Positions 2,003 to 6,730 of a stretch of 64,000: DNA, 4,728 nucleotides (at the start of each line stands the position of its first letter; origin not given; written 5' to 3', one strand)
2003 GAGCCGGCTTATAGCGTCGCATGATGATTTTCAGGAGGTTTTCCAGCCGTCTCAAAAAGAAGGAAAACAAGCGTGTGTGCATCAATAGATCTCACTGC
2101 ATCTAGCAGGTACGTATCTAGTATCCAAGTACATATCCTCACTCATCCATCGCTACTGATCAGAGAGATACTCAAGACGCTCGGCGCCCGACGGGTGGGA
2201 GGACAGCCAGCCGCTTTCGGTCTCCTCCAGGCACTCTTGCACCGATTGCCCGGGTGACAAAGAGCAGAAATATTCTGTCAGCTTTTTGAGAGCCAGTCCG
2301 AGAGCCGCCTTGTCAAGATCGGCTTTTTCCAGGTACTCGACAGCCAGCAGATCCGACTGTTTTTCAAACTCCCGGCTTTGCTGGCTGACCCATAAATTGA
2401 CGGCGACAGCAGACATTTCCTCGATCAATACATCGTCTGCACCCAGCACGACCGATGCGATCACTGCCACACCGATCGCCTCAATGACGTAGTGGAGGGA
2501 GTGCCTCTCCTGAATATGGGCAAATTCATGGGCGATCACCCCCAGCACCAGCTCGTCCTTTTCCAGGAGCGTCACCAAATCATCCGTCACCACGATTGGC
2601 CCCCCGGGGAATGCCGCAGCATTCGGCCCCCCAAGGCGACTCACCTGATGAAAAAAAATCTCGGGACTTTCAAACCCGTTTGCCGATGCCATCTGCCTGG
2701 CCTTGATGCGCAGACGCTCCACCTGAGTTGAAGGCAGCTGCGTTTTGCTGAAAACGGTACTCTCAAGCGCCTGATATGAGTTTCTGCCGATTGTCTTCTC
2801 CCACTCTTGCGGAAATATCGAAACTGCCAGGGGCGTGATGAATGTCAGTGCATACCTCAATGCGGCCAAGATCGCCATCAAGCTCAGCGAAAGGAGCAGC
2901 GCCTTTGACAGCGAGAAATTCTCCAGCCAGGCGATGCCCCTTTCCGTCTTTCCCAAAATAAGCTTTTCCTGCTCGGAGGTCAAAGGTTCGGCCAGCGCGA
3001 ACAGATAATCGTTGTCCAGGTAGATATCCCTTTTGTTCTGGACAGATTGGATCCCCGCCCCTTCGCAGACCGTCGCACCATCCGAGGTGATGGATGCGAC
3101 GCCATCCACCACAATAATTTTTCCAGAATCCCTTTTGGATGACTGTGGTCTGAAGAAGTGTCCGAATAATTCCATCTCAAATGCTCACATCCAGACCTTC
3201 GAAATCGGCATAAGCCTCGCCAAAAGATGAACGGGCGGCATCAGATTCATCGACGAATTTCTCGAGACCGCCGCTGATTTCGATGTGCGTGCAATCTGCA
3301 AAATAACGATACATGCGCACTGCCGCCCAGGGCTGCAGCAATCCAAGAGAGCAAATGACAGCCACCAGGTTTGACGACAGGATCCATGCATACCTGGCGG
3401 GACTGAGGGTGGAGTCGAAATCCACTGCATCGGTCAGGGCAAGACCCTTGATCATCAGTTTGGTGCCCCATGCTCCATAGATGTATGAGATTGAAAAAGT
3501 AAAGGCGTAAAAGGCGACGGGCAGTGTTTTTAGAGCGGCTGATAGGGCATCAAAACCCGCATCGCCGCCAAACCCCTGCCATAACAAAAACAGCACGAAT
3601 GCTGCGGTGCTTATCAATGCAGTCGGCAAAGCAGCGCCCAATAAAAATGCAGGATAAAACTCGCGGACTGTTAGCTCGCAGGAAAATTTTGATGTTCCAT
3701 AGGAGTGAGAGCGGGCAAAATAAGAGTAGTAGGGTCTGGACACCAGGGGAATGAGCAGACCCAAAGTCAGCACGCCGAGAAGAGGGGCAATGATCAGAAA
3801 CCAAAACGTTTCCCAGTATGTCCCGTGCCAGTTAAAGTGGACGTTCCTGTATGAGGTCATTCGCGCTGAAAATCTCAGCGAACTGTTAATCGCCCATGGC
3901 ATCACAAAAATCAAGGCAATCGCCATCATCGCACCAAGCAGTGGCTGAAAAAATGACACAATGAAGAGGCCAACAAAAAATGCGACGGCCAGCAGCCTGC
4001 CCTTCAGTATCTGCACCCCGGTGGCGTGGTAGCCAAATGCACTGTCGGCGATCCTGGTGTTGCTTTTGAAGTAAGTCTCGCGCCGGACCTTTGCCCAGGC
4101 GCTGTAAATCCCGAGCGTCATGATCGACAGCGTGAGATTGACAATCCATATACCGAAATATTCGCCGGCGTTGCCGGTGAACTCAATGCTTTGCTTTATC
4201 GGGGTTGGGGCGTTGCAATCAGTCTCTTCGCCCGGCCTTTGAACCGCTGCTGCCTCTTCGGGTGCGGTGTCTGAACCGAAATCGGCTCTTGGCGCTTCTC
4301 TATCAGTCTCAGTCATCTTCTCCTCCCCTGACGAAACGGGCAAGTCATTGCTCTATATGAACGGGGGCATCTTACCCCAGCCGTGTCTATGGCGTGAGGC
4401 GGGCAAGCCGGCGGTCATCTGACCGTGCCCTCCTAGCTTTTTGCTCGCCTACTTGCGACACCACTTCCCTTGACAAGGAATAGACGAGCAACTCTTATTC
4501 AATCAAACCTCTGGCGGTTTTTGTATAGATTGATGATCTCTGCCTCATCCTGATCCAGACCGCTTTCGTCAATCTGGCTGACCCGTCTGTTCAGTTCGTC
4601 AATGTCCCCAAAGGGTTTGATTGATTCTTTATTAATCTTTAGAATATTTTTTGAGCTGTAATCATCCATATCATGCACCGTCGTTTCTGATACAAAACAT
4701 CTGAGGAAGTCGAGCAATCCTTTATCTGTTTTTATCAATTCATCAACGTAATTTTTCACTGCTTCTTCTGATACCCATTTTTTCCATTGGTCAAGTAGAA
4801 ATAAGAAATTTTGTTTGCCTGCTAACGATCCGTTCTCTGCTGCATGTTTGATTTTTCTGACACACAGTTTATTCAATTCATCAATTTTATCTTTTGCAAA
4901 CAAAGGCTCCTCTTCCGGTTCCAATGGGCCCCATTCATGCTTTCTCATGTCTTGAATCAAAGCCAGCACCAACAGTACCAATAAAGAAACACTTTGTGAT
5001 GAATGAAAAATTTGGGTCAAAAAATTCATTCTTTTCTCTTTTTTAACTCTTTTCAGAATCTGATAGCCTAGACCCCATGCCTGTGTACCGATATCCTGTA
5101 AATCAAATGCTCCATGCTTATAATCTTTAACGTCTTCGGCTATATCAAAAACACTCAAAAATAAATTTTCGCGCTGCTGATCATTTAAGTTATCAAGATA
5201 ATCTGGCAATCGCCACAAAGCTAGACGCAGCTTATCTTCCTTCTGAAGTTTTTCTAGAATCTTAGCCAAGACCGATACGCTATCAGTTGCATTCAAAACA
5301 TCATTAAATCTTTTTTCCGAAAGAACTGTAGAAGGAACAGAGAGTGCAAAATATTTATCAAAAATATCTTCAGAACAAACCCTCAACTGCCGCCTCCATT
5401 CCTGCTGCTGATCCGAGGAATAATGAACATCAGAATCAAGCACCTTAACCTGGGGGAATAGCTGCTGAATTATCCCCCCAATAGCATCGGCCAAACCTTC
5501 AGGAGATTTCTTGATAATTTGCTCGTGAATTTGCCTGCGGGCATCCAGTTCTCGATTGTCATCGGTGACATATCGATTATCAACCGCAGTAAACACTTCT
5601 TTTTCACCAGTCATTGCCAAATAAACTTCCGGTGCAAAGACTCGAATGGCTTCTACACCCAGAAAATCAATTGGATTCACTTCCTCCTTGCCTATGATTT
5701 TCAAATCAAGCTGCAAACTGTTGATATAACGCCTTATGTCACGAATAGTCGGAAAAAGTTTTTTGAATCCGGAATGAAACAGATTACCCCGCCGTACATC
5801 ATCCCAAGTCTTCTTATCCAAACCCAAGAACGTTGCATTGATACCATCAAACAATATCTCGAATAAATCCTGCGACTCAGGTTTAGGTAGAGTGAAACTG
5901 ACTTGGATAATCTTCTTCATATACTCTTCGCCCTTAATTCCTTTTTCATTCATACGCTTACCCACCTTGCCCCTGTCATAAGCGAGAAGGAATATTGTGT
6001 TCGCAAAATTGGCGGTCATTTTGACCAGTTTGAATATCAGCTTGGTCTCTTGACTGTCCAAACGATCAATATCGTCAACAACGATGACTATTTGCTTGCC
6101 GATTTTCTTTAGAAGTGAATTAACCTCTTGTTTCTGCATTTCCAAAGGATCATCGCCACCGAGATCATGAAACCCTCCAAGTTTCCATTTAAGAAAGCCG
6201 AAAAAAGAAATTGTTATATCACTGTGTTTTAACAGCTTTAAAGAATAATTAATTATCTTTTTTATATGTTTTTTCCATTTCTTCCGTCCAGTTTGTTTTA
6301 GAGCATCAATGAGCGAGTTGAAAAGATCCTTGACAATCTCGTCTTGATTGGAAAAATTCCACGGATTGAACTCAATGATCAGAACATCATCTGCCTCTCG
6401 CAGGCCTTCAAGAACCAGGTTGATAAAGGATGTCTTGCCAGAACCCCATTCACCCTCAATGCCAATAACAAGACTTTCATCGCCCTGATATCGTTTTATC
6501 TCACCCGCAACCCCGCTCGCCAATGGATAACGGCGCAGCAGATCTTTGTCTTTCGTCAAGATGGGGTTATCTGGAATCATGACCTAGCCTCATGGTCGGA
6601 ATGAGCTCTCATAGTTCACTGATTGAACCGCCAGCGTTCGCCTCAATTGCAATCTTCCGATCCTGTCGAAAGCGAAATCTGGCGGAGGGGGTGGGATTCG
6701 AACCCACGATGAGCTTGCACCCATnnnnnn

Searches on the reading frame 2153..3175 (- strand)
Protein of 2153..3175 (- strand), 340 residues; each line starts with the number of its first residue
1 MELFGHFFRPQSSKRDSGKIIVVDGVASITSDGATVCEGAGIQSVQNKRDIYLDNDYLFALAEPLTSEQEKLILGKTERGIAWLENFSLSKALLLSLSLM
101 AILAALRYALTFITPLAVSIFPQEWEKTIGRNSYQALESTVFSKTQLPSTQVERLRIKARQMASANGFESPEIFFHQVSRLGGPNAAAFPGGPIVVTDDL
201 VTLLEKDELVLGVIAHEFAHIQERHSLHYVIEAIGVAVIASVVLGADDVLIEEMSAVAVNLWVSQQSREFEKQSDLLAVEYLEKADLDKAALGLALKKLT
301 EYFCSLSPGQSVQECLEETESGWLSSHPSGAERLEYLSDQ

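Call 52: search_protein_families(library=pfam, proteins=[window:2153-3175:-], max_evalue=0.001)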
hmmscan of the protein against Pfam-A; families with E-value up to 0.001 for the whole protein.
window:2153-3175:- (340 aa): 1 family
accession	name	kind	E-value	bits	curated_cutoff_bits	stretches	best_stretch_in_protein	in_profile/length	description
PF01435.24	Peptidase_M48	-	3.1e-23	83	20.3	1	153-338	5-183/186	Peptidase family M48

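Call 73: search_protein_families(library=ncbifam, proteins=[window:2153-3175:-], max_evalue=0.001)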
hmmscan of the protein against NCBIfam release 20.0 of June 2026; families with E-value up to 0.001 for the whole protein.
window:2153-3175:- (340 aa): 7 families
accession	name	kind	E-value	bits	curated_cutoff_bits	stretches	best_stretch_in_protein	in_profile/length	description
NF052399.1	M48_lipo_LoiP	exception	1.3e-07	31.3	365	1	185-338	98-241/247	metalloprotease LoiP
NF002363.0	PRK01345.1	equivalog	2.1e-05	23.8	422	1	158-234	72-148/318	zinc metalloprotease HtpX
NF002322.0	PRK01265.1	equivalog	2.5e-05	23.9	275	1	160-226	90-156/325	zinc metalloprotease HtpX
NF052400.1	M48_BAM_BepA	equivalog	3.2e-05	22.9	570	1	185-301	102-228/483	beta-barrel assembly-enhancing protease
NF002669.0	PRK02391.1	equivalog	3.7e-05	23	341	1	193-244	118-167/298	zinc metalloprotease HtpX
NF002826.0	PRK03001.1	equivalog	0.0001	21.6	369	1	194-241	110-156/285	zinc metalloprotease HtpX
NF003425.0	PRK04897.1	equivalog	0.00019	20.7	355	1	192-244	120-168/298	zinc metalloprotease HtpX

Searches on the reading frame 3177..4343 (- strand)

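Call 52: search_protein_families(library=pfam, proteins=[window:3177-4343:-], max_evalue=0.001)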
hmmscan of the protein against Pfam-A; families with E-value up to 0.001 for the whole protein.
window:3177-4343:- (388 aa): 1 family
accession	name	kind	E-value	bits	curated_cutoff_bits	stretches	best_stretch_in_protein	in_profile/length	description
PF05987.18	DUF898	-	5.2e-99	332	28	1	52-381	3-336/336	Bacterial protein of unknown function (DUF898)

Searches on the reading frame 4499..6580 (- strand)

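Call 52: search_protein_families(library=pfam, proteins=[window:4499-6580:-], max_evalue=0.001)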
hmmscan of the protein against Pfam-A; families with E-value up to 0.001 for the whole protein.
window:4499-6580:- (693 aa): 3 families
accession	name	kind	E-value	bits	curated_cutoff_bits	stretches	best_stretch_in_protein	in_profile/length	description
PF07693.20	KAP_NTPase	-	2.8e-48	165.1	20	1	24-290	8-287/293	KAP family P-loop domain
PF13401.12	AAA_22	-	1.3e-07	32.4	27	1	39-191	8-109/130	AAA domain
PF13191.12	AAA_16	-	5e-07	30.8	32.6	1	37-189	25-159/167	AAA ATPase domain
